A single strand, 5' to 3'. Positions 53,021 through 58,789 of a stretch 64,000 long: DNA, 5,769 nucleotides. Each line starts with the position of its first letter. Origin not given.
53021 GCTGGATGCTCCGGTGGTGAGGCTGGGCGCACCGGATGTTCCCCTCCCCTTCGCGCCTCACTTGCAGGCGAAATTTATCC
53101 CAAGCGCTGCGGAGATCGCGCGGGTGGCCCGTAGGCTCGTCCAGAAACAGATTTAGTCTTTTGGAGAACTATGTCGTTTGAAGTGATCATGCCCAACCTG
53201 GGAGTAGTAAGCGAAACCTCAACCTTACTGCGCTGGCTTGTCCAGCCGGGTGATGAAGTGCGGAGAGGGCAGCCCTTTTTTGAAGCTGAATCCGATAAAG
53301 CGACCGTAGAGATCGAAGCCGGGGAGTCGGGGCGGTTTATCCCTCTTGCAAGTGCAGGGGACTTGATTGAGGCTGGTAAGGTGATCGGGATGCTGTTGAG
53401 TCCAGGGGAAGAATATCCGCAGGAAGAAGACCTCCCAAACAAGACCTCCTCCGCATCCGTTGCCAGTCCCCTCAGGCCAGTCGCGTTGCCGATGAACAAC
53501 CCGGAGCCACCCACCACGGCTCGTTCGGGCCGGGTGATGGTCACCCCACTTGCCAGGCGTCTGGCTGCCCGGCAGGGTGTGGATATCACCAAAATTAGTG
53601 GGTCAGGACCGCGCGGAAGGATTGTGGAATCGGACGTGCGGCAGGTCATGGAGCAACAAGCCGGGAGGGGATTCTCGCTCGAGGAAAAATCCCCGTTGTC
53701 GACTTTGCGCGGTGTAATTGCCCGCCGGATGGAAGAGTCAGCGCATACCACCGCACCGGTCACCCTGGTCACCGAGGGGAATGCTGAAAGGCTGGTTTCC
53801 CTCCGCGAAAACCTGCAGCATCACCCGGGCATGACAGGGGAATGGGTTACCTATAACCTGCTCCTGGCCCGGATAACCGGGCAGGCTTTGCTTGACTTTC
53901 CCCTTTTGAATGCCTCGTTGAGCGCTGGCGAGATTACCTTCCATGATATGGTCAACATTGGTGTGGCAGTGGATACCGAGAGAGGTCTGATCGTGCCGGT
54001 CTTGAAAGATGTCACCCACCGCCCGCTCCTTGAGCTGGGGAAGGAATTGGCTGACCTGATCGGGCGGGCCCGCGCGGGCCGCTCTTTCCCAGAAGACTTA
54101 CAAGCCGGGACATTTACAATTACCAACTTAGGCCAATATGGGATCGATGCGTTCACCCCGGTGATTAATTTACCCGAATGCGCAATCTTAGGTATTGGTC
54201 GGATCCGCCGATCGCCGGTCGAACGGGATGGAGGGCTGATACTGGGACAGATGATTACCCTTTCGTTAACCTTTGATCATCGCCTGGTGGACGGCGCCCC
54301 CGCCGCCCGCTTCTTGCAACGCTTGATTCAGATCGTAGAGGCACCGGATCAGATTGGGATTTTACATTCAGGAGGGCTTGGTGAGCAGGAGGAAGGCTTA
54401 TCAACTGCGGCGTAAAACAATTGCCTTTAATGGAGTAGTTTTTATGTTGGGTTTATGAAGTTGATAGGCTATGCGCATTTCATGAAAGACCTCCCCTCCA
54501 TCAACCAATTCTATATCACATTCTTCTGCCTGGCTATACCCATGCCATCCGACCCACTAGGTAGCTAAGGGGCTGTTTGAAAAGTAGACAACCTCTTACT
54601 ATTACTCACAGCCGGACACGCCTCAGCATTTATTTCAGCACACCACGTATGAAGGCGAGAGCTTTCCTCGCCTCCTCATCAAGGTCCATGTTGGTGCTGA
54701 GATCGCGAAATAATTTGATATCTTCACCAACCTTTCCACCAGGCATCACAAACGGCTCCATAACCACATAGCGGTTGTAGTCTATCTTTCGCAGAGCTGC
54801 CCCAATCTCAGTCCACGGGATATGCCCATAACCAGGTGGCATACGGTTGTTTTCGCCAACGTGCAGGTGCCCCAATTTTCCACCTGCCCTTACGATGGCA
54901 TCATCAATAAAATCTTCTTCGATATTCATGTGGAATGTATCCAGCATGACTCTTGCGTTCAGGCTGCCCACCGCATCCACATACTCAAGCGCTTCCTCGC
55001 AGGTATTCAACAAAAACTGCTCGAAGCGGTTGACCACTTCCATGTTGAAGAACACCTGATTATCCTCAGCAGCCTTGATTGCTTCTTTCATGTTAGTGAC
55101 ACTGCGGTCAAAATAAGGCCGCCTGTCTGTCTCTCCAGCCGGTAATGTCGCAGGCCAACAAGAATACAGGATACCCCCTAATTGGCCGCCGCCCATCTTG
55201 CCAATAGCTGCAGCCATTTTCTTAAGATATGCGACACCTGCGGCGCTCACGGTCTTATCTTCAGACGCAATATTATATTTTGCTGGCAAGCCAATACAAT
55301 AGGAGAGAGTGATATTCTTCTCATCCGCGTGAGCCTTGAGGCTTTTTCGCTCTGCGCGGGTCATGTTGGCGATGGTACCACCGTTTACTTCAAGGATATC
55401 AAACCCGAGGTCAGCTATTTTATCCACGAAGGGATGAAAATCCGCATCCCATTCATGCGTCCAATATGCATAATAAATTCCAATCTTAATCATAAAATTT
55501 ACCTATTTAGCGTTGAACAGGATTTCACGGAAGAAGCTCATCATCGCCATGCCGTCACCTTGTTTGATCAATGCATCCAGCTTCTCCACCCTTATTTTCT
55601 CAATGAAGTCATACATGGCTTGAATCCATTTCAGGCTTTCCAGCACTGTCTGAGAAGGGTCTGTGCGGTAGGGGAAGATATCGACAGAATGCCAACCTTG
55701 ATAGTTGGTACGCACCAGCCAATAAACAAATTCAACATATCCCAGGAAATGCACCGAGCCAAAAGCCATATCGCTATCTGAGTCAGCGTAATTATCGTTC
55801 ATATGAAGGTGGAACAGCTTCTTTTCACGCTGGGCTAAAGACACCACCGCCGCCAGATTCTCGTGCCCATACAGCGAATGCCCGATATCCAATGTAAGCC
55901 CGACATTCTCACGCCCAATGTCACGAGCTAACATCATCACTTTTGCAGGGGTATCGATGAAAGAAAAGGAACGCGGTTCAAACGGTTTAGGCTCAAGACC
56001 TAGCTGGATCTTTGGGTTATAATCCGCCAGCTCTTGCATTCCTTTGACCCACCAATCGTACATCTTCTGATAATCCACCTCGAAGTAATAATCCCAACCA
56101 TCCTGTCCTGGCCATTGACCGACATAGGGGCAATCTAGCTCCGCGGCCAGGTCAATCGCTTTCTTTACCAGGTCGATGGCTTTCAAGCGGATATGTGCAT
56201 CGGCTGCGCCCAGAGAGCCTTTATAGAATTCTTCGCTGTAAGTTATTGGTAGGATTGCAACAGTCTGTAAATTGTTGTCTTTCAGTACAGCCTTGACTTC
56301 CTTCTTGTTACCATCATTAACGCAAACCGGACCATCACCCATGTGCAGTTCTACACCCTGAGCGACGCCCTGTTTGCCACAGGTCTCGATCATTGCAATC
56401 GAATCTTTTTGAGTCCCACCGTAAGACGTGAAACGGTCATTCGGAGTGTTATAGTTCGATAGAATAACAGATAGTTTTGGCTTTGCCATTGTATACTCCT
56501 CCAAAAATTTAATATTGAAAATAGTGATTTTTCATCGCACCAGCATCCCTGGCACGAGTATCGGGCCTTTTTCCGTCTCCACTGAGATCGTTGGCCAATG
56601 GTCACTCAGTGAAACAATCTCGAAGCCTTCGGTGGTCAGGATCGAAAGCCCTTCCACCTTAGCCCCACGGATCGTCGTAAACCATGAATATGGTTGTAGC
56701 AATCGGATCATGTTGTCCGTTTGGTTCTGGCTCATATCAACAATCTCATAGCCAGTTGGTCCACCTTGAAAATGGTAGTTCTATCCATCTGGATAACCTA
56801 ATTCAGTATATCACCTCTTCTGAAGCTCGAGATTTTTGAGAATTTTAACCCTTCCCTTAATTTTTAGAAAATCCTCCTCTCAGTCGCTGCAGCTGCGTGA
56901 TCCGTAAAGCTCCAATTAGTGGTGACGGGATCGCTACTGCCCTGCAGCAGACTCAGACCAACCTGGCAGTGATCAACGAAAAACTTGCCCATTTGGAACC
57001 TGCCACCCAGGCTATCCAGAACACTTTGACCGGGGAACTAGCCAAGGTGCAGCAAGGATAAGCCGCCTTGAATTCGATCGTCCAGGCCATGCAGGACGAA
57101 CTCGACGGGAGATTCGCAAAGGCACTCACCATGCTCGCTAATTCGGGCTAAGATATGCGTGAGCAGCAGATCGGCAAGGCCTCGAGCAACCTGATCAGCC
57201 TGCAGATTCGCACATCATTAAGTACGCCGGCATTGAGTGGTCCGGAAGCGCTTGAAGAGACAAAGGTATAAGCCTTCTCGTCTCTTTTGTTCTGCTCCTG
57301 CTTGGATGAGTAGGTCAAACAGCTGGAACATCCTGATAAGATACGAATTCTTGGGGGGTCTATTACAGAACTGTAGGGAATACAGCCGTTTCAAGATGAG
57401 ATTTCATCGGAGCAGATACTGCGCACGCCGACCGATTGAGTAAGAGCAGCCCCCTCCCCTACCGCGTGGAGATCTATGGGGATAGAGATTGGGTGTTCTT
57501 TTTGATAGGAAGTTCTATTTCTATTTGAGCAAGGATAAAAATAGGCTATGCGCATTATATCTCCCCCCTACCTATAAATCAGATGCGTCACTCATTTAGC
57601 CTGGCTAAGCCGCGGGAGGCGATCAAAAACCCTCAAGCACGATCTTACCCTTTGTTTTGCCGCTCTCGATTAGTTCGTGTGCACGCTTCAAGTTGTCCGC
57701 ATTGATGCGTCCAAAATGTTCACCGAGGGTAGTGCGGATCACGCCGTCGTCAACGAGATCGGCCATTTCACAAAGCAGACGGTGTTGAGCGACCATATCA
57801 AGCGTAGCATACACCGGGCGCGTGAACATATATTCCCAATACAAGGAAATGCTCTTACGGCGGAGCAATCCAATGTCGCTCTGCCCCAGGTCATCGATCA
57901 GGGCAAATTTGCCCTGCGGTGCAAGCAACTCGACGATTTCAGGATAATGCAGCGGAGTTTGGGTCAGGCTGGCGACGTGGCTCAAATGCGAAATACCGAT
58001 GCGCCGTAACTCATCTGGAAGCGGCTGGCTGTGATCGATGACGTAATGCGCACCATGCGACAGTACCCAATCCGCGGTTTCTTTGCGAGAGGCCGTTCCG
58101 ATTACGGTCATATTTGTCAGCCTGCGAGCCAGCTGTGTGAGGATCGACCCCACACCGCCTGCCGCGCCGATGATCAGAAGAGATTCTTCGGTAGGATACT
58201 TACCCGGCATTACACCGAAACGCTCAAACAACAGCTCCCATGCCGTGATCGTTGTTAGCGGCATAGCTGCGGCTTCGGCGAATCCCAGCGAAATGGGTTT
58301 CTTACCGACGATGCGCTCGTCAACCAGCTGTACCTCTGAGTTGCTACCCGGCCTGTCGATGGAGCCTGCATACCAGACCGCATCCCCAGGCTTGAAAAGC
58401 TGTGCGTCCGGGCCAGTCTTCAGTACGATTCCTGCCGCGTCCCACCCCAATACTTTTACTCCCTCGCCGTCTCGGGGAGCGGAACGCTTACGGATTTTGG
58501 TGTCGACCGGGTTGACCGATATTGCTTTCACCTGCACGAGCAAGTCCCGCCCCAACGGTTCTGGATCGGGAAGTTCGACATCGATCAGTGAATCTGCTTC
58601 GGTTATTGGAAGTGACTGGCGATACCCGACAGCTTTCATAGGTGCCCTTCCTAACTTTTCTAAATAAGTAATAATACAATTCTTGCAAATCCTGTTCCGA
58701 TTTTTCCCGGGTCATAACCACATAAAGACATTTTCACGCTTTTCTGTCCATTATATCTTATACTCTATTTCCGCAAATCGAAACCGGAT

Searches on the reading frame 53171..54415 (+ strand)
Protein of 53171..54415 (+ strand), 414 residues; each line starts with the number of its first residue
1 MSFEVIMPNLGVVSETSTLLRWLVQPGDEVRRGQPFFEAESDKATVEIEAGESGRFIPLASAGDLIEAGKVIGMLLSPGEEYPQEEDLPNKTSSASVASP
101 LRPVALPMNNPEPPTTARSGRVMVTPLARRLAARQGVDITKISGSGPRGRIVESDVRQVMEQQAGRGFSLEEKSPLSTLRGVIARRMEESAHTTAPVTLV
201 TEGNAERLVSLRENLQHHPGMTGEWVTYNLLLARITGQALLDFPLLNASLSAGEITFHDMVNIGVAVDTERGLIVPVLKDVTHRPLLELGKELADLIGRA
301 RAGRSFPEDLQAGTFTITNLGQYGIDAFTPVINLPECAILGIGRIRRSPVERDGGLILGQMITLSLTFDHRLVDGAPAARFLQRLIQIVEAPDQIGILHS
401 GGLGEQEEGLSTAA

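Call 31: search_protein_families(library=pfam, proteins=[window:53171-54415:+], max_evalue=0.00001)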
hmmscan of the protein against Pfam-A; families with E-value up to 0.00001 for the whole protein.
window:53171-54415:+ (414 aa): 3 families
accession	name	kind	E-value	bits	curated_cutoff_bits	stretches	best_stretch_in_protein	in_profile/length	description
PF00198.28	2-oxoacid_dh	-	2.9e-72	243.3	23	1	171-395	4-230/232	2-oxoacid dehydrogenases acyltransferase (catalytic domain)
PF02817.22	E3_binding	-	9.6e-14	51.8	23.7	1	123-157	2-36/36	e3 binding domain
PF00364.28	Biotin_lipoyl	-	8.8e-13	48.3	22.1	1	4-74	2-72/73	Biotin-requiring enzyme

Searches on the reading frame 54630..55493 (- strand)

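Call 31: search_protein_families(library=pfam, proteins=[window:54630-55493:-], max_evalue=0.00001)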
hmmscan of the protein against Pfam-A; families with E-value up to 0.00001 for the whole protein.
window:54630-55493:- (287 aa): 1 family
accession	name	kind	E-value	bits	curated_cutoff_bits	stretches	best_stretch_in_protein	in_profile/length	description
PF01261.30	AP_endonuc_2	-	1.5e-37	130.1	31.1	1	23-264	1-248/249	Xylose isomerase-like TIM barrel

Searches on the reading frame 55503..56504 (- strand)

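Call 31: search_protein_families(library=pfam, proteins=[window:55503-56504:-], max_evalue=0.00001)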
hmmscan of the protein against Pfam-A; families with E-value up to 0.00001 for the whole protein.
window:55503-56504:- (333 aa): 1 family
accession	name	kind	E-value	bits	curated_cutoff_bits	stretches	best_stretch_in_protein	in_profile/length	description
PF01261.30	AP_endonuc_2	-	1.3e-32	113.9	31.1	1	49-296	10-248/249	Xylose isomerase-like TIM barrel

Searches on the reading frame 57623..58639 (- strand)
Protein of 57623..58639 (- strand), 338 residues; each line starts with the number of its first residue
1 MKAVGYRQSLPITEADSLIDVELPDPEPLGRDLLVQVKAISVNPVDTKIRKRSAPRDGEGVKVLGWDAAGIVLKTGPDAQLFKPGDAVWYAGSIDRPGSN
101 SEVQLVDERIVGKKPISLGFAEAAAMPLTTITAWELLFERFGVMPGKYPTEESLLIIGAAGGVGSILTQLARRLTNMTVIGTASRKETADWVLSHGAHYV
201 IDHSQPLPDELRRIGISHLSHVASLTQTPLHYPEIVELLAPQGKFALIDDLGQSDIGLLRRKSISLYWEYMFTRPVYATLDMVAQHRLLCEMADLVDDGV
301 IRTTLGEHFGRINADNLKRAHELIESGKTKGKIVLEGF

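Call 31: search_protein_families(library=pfam, proteins=[window:57623-58639:-], max_evalue=0.00001)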
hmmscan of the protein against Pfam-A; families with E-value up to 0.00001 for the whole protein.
window:57623-58639:- (338 aa): 3 families
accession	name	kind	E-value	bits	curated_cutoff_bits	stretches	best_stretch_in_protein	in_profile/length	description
PF13602.12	ADH_zinc_N_2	-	4.9e-13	50.6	27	1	196-335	2-134/134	Zinc-binding dehydrogenase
PF08240.17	ADH_N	-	3.3e-10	40.6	23.5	1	32-92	4-64/104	Alcohol dehydrogenase GroES-like domain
PF00107.32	ADH_zinc_N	-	1.2e-07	32.2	31.8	1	162-248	1-88/129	Zinc-binding dehydrogenase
